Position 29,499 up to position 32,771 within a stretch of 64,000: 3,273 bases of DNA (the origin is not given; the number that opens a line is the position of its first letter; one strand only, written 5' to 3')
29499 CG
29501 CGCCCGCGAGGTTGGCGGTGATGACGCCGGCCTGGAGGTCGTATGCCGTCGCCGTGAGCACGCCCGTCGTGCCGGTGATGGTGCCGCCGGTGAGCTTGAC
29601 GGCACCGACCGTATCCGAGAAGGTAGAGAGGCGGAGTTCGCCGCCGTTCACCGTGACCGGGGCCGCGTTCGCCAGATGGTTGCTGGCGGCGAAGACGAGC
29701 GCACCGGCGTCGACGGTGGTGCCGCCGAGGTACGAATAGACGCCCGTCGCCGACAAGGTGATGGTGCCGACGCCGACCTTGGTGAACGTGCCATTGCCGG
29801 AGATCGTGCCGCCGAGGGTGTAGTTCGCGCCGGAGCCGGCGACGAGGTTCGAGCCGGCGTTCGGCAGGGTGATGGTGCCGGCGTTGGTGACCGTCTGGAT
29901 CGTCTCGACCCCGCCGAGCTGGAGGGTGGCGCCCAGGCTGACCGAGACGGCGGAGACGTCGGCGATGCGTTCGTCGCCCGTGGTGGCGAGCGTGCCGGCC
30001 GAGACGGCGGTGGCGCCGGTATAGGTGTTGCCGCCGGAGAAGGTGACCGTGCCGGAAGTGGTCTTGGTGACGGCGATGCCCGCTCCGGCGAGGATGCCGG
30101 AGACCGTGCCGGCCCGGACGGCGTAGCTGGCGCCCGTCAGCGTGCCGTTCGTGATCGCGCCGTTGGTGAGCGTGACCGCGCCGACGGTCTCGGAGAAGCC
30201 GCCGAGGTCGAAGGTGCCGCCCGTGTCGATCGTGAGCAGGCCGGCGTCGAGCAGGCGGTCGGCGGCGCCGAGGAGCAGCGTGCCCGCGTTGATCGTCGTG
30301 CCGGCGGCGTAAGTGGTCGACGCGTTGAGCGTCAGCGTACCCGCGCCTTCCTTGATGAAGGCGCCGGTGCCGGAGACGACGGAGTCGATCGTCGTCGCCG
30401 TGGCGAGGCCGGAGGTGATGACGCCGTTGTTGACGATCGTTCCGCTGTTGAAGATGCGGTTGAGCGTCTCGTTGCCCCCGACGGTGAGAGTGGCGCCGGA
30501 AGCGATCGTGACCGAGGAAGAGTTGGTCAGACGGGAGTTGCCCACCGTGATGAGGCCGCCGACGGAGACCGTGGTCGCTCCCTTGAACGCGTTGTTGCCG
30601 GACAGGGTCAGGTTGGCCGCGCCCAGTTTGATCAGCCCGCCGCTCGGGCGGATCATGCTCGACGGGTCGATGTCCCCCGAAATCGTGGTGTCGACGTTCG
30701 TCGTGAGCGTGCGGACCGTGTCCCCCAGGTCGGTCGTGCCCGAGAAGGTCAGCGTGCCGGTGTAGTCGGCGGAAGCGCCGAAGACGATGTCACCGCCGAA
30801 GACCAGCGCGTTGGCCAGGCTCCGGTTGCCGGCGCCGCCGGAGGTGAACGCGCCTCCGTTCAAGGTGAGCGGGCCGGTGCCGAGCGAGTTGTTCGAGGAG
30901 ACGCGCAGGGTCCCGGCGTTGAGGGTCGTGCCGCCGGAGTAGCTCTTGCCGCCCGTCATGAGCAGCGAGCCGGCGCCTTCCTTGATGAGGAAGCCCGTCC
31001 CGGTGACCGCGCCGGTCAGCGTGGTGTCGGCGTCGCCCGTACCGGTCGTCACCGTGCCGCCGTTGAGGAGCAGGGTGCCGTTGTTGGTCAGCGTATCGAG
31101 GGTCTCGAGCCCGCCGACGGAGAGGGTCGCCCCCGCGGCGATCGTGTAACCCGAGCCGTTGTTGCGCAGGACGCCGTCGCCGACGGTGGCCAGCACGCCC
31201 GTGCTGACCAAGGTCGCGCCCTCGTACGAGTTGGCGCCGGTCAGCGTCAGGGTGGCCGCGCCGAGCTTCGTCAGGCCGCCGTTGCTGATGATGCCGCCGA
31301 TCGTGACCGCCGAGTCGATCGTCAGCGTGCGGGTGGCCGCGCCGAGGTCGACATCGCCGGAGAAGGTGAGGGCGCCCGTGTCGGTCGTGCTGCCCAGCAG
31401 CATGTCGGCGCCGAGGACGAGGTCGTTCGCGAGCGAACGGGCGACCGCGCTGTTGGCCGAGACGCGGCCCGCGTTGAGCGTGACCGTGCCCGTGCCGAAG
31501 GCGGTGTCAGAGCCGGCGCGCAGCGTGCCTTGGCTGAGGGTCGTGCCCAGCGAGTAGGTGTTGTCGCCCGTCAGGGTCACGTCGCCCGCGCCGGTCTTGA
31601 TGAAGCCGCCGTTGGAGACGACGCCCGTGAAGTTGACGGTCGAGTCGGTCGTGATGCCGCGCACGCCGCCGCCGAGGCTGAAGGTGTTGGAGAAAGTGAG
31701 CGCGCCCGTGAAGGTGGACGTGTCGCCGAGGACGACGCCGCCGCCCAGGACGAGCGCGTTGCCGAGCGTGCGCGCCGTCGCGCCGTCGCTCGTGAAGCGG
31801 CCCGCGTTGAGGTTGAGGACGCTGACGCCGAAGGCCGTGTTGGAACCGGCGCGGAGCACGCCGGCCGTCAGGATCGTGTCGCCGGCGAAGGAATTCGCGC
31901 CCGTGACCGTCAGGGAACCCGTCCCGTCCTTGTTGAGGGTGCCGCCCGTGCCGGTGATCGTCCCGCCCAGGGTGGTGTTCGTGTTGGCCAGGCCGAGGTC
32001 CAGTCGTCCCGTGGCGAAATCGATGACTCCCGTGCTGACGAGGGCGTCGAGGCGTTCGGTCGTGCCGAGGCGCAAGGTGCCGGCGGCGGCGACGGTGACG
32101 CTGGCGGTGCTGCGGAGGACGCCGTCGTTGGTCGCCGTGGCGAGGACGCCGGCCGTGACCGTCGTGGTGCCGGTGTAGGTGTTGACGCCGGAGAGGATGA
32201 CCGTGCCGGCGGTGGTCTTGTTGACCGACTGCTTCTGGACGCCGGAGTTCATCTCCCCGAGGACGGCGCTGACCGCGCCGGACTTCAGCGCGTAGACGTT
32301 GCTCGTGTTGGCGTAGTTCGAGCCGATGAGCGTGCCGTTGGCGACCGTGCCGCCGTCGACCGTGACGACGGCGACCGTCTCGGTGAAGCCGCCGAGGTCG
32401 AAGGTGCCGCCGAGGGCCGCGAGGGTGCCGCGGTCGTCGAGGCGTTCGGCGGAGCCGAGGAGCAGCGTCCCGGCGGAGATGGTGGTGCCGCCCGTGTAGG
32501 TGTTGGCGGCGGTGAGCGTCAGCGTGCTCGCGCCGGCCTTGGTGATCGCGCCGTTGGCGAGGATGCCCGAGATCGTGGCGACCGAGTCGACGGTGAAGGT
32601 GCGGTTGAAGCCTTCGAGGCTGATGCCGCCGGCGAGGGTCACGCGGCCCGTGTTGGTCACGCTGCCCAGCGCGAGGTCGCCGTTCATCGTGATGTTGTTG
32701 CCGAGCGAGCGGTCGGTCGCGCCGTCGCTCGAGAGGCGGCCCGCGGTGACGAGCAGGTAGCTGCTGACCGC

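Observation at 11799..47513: One 35.7-kb ORF encodes an 11,904-aa classical autotransporter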

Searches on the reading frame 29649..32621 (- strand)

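Call 8: search_protein_families(library=pfam, proteins=[window:29649-32621:-], max_evalue=0.01)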
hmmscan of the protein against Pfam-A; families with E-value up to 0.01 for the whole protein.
window:29649-32621:- (991 aa): 1 family
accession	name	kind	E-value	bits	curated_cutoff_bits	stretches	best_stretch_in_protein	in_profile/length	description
PF12951.13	PATR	-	5.7e-48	161.1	27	10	26-54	1-29/30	Passenger-associated-transport-repeat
